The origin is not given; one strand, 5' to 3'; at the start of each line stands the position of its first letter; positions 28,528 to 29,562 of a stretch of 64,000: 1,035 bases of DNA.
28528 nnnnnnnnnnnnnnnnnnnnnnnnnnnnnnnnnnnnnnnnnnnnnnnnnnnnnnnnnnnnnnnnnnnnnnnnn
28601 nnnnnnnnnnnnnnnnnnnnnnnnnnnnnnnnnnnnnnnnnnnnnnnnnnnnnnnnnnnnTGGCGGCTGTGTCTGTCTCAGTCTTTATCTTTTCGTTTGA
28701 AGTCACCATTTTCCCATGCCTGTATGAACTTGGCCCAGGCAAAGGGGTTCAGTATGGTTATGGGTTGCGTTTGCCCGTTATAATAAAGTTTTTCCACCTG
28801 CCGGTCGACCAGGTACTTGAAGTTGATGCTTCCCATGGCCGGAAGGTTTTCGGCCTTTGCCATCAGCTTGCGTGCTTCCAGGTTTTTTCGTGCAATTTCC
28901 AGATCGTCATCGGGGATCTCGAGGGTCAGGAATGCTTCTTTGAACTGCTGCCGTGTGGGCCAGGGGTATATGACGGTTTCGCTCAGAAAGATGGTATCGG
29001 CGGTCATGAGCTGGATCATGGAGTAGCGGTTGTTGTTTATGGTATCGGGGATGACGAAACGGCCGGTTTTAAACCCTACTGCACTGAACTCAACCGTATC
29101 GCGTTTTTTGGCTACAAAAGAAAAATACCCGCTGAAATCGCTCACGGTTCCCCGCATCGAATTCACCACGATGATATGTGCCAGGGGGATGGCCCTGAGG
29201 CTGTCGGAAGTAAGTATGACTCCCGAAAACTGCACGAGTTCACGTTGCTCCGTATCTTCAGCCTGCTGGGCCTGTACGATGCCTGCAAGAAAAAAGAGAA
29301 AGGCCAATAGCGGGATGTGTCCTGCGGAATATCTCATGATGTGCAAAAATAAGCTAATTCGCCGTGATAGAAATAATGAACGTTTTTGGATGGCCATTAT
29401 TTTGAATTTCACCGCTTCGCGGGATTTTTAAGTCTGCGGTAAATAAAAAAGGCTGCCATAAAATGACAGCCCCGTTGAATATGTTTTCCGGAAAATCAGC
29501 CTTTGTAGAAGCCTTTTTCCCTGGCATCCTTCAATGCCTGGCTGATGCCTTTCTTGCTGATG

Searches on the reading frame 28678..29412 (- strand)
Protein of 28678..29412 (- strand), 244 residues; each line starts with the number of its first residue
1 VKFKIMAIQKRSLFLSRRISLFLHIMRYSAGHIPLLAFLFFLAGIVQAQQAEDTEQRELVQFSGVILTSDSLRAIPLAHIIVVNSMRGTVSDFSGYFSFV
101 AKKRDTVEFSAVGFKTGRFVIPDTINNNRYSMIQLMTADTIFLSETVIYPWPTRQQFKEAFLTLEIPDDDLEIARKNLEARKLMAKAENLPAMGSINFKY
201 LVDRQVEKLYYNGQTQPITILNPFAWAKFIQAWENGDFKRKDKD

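Call 39: search_protein_families(library=pfam, proteins=[window:28678-29412:-], max_evalue=0.00001)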
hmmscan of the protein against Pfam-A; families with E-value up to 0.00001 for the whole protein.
window:28678-29412:- (244 aa): 2 families
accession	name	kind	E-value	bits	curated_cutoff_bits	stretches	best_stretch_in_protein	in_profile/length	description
PF13715.12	CarbopepD_reg_2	-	3e-10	40.4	32.2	1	63-147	2-87/88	CarboxypepD_reg-like domain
PF13620.12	CarboxypepD_reg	-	3.5e-06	27.7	32.3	1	63-118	3-63/82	Carboxypeptidase regulatory-like domain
